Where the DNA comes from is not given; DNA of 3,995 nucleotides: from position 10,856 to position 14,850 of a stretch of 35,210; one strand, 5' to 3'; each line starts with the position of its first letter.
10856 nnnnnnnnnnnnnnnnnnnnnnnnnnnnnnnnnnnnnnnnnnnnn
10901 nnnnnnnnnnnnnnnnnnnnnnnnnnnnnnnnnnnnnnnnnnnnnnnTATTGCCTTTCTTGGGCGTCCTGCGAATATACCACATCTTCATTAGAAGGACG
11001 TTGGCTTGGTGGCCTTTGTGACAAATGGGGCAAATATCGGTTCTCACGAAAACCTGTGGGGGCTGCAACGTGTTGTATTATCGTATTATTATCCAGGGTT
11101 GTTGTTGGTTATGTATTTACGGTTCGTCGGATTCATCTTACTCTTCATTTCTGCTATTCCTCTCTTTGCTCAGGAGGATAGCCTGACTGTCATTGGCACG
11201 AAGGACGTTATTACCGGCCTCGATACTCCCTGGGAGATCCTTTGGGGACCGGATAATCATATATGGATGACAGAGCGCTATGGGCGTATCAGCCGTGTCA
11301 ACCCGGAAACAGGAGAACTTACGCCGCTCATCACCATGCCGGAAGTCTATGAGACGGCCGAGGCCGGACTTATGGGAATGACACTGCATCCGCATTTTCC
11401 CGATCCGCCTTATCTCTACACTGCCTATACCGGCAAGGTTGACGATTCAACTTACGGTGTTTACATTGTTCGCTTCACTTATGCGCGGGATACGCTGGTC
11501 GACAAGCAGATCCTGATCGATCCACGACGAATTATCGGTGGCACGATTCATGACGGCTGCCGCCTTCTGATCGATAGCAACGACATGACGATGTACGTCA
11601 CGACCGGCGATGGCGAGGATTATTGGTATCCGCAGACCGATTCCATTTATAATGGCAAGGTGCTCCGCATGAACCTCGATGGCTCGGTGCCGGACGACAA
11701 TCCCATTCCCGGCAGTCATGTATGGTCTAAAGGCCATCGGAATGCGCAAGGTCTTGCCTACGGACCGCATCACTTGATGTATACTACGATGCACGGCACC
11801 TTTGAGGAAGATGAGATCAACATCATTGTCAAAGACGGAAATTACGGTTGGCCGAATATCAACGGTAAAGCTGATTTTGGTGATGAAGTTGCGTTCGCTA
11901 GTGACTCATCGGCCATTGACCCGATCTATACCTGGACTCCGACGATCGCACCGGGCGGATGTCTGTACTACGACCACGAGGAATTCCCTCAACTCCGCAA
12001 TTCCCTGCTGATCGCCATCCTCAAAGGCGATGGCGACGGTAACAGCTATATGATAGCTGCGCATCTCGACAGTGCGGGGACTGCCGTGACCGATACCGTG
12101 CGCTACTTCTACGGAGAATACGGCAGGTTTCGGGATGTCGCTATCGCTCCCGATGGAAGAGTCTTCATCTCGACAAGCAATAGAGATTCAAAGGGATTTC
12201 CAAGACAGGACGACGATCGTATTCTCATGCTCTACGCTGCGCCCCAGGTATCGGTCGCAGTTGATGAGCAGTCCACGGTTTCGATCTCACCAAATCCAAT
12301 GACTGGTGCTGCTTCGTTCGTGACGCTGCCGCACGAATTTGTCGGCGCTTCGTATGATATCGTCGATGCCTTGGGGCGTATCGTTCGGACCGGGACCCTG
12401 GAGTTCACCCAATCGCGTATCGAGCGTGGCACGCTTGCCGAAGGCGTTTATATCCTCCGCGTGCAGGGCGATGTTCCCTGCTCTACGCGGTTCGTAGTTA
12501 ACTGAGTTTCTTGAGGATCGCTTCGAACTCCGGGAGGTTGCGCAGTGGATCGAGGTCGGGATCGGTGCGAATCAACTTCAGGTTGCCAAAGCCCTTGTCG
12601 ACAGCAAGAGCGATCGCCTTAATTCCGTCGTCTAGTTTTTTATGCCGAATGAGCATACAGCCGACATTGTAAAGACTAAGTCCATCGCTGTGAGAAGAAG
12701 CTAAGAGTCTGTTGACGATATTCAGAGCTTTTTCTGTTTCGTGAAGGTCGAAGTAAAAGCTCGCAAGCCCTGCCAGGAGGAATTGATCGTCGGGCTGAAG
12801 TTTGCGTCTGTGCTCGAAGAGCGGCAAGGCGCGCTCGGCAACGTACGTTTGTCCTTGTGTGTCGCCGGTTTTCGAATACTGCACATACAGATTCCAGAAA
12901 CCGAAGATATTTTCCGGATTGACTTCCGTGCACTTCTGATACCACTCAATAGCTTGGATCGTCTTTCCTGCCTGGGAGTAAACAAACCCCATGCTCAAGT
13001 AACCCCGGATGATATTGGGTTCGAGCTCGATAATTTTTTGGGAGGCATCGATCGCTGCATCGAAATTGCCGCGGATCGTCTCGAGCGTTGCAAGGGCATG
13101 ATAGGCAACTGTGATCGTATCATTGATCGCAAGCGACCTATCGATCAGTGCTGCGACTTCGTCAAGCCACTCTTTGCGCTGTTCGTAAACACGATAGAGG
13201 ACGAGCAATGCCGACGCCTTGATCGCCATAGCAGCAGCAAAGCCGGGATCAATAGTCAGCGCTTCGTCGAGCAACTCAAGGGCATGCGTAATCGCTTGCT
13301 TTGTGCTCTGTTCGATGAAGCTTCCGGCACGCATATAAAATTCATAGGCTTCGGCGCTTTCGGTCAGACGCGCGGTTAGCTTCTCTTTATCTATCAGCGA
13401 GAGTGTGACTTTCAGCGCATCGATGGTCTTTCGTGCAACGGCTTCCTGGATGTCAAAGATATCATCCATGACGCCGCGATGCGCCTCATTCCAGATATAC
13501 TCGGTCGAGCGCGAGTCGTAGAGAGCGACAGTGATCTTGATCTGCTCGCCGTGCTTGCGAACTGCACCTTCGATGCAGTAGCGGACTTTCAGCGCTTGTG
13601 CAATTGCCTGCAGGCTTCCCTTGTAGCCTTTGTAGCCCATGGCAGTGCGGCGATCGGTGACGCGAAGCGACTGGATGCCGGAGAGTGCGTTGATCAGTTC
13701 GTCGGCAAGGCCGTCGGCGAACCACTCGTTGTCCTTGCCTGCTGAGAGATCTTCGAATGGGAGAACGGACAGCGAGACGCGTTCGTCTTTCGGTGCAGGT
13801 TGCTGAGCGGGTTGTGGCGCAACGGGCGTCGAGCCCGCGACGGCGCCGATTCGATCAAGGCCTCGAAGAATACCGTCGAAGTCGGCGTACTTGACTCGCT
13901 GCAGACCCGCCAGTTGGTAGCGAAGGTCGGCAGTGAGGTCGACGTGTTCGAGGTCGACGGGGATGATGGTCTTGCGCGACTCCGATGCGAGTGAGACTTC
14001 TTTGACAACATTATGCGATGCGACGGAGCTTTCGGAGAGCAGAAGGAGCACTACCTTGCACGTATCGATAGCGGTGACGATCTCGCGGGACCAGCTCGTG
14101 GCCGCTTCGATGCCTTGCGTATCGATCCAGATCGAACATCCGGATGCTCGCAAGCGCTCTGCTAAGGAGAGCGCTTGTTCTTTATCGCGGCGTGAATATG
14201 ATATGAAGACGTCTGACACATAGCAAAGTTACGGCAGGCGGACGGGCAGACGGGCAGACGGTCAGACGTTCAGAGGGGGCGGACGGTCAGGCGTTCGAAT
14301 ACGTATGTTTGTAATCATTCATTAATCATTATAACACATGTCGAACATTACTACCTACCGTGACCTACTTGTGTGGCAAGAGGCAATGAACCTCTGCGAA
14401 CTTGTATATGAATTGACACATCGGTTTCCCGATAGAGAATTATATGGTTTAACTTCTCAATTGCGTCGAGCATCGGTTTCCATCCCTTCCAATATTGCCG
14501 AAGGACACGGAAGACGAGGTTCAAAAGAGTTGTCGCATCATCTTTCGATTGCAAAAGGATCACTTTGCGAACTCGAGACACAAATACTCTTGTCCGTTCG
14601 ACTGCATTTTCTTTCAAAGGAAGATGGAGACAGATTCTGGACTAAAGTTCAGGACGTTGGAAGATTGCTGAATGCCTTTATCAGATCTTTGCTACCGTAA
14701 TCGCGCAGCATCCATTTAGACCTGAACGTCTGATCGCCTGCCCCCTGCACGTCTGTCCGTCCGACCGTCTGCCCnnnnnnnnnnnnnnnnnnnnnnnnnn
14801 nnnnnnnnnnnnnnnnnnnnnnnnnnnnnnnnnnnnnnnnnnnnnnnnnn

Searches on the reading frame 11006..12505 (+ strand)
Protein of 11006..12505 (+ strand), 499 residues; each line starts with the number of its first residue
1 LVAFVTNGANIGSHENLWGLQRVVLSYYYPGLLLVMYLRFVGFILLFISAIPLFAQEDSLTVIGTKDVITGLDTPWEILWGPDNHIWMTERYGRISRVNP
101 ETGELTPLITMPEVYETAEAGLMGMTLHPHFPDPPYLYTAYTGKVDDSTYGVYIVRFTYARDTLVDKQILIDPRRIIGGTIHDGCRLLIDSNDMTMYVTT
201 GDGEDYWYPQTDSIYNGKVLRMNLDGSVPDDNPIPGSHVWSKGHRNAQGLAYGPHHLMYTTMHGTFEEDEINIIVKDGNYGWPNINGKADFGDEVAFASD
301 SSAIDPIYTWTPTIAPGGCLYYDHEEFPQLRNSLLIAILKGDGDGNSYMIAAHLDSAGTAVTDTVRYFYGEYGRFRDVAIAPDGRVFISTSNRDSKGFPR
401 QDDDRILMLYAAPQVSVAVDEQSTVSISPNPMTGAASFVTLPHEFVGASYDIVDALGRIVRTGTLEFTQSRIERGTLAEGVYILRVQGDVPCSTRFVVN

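Call 4: search_protein_families(library=pfam, proteins=[window:11006-12505:+], max_evalue=0.01)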
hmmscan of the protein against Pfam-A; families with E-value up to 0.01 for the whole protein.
window:11006-12505:+ (499 aa): 2 families
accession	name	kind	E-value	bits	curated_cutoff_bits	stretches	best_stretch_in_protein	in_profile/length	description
PF07995.17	GSDH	-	3.1e-72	244.1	25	1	72-395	1-328/332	Glucose / Sorbosone dehydrogenase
PF18962.6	Por_Secre_tail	-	2.2e-05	25.1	27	1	427-489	1-65/75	Secretion system C-terminal sorting domain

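Call 5: search_protein_families(library=padloc, proteins=[window:11006-12505:+], max_evalue=0.01)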
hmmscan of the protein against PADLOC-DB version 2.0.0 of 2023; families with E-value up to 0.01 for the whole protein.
window:11006-12505:+ (499 aa): 0 families

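Call 8: search_protein_families(library=ncbifam, proteins=[window:11006-12505:+], max_evalue=0.01)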
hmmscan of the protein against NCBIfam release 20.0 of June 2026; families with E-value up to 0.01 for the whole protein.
window:11006-12505:+ (499 aa): 4 families
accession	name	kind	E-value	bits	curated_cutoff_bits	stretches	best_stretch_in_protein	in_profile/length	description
TIGR03606.1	non_repeat_PQQ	subfamily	3e-62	210.9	434.55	2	65-308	22-293/454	glucose/sorbosone family PQQ-dependent dehydrogenase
TIGR04183.1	Por_Secre_tail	domain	9.8e-07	28.7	23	1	427-489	1-61/72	T9SS type A sorting domain-containing protein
NF038113.1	T9SSA_dep_M36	equivalog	0.0046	15.2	885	1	422-490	790-859/869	T9SS-dependent M36 family metallopeptidase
NF033206.1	ScyE_fam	subfamily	0.0066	16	80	0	67-113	2-64/333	ScyD/ScyE family protein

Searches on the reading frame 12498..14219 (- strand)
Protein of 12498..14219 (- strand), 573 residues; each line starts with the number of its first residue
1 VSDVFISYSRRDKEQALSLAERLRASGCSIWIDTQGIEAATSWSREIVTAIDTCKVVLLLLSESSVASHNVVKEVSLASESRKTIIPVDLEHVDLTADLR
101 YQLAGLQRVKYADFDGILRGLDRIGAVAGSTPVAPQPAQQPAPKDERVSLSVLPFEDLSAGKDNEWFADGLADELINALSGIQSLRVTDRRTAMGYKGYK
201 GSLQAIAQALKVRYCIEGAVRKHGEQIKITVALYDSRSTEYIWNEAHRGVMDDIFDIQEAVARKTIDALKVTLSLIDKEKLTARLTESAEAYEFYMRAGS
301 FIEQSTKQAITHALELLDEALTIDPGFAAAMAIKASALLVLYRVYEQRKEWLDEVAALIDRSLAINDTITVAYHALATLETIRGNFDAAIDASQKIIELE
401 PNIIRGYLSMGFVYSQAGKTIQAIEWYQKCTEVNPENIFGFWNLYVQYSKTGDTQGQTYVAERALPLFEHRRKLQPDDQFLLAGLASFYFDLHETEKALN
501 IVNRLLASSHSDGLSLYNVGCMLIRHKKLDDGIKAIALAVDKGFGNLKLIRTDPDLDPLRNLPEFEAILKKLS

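Call 4: search_protein_families(library=pfam, proteins=[window:12498-14219:-], max_evalue=0.01)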
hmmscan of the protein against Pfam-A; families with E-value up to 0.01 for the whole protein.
window:12498-14219:- (573 aa): 14 families
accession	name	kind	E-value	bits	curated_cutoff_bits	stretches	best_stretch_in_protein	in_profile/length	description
PF13676.11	TIR_2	-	7.1e-23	81.8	28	1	4-115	1-109/122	TIR domain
PF00515.34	TPR_1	-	1.6e-11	43.9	27.8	1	405-437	2-34/34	Tetratricopeptide repeat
PF07719.23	TPR_2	-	2e-11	43.5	27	1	406-437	3-34/34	Tetratricopeptide repeat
PF13431.12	TPR_17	-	2.1e-11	43.6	24.4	0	394-425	3-34/34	Tetratricopeptide repeat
PF14559.12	TPR_19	-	9e-10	39.2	25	1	462-509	8-55/68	Tetratricopeptide repeat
PF13181.12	TPR_8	-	1.5e-09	37.7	25.7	1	405-437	2-34/34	Tetratricopeptide repeat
PF13428.12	TPR_14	-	2.1e-09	37.6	23.5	0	372-405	3-36/44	Tetratricopeptide repeat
PF13414.12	TPR_11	-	4.6e-07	29.8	26.8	0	382-418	6-42/42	TPR repeat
PF13424.12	TPR_12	-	2.8e-06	27.9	30.1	1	371-433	4-74/77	Tetratricopeptide repeat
PF01582.25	TIR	-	3.8e-06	27.3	21.3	1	3-92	3-98/179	TIR domain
PF25063.1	ARM_TT21_C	-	1.6e-05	25.3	35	1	294-434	21-159/209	Tetratricopeptide repeat protein 21 C-terminal ARM domain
PF13371.12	TPR_9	-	0.00047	20.5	35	0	384-436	9-61/73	Tetratricopeptide repeat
PF12895.13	ANAPC3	-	0.0019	18.8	27.2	0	460-536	11-79/82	Anaphase-promoting complex, cyclosome, subunit 3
PF08937.16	ThsB_TIR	-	0.0081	17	21.2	0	5-91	1-96/100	Thoeris protein ThsB, TIR-like domain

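Call 5: search_protein_families(library=padloc, proteins=[window:12498-14219:-], max_evalue=0.01)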
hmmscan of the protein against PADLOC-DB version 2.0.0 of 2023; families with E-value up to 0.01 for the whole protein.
window:12498-14219:- (573 aa): 14 families
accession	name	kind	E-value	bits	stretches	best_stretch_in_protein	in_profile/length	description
PDLC02421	Aga_TIR-PNTD1-PNTD2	-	1.8e-12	45.1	1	3-109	5-115/430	Class I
PDLC02403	Aga_TIR-PNTD1-PNTD2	-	8.6e-11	39.5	1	4-111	5-116/443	Class I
PDLC02012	SAVED5--SAVED_TIR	-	1.1e-10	39.2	1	3-74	15-87/404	-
PDLC05062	PDC-S66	-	4.4e-08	30.9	1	3-68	150-216/282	-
PDLC02416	Aga_REase-TIR-PNTD1-PNTD2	-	1.2e-07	28.8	1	5-95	159-251/572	Class I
PDLC03957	bSEFIR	-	1.1e-06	26.8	1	3-63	40-103/412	-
PDLC02400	Aga_TIR-PNTD1-PNTD2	-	7.4e-05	19.2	1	6-87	192-274/639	Class I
PDLC00434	ThsB1|ThsB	-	8.2e-05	19.8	1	4-86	141-224/396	TIR-like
PDLC00436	ThsB1|ThsB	-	0.00054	17.5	1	3-82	37-120/183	TIR-like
PDLC00727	Effector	-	0.00072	16.1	1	3-75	175-247/590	TIR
PDLC00419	ThsB1|ThsB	-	0.0017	16.2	1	3-79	29-109/165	TIR-like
PDLC02013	SAVED5--SAVED_TIR_JAB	-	0.0031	14.1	1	3-77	174-248/584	-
PDLC00426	ThsB1|ThsB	-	0.0043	14.4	1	3-92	239-333/352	TIR-like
PDLC00430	ThsB1|ThsB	-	0.0049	14.4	0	2-33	65-97/269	TIR-like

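Call 8: search_protein_families(library=ncbifam, proteins=[window:12498-14219:-], max_evalue=0.01)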
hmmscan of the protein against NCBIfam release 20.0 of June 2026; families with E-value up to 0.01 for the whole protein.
window:12498-14219:- (573 aa): 23 families
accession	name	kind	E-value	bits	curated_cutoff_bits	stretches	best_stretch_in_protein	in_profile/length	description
NF040959.1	MamA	equivalog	2.4e-17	63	200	2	308-433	85-202/204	magnetosome protein MamA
NF047558.1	TPR_END_plus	domain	5.1e-17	61.6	32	1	516-570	2-56/56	TPR end-of-group domain-containing protein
TIGR02917.1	PEP_TPR_lipo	equivalog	2.4e-14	52.2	312.2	1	361-549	490-671/899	XrtA/PEP-CTERM system TPR-repeat protein PrsT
NF007540.1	PRK10153.1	equivalog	1.6e-13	50.3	400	1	163-430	221-482/516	lysine decarboxylation/transport transcriptional activator CadC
TIGR02521.1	type_IV_pilW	equivalog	1.1e-08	34.9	154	1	383-437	44-98/234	type IV pilus biogenesis/stability protein PilW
NF058526.1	Thoeris_type3_ThcB4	equivalog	3.4e-08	32.7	220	1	4-115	130-240/375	Thoeris type III anti-phage system protein ThcB4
NF033762.1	social_mot_Tgl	equivalog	6.3e-08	32.3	225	1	304-456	41-188/252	social motility TPR repeat lipoprotein Tgl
NF009037.0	PRK12370.1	equivalog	8.5e-07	27.7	589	1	140-452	114-421/553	HilA/EilA family virulence transcriptional regulator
NF042941.1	Retron_TIR_antiphage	equivalog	1.9e-06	27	600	1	2-96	340-439/464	TIR domain-containing anti-phage reverse transcriptase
TIGR00990.1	3a0801s09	subfamily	3.3e-06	26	757.25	2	304-432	341-461/615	mitochondrial import receptor subunit TOM70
NF002725.1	PRK02603.1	equivalog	2.3e-05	24.5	143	1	383-468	48-136/173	photosystem I assembly protein Ycf3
NF033920.0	C39_PA2778_fam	equivalog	2.5e-05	23.8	150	1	372-466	159-252/255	PA2778 family cysteine peptidase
TIGR04510.1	mod_pep_cyc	subfamily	3.3e-05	22.6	400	1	213-433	317-530/814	putative peptide modification system cyclase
NF008756.0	PRK11788.1-4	equivalog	6e-05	22.2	474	1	331-439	137-249/389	lipopolysaccharide assembly protein LapB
NF008757.0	PRK11788.1-5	equivalog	6.7e-05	22.2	363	1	317-442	123-252/388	lipopolysaccharide assembly protein LapB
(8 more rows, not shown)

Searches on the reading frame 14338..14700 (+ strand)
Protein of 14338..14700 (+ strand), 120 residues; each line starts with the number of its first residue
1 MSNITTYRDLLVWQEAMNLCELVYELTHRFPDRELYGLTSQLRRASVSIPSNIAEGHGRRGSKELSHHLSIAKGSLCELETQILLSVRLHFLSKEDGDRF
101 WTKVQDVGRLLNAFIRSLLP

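Call 31: search_protein_families(library=pfam, proteins=[window:14338-14700:+], max_evalue=0.001)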
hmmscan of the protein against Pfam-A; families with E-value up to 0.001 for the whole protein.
window:14338-14700:+ (120 aa): 2 families
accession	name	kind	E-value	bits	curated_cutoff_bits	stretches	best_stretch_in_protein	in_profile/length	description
PF05635.17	23S_rRNA_IVP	-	6e-37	126.6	33.8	1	8-113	1-106/106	23S rRNA-intervening sequence protein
PF22296.2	bAvd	-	4.5e-05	24.3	40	1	12-117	3-106/107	bAvd-like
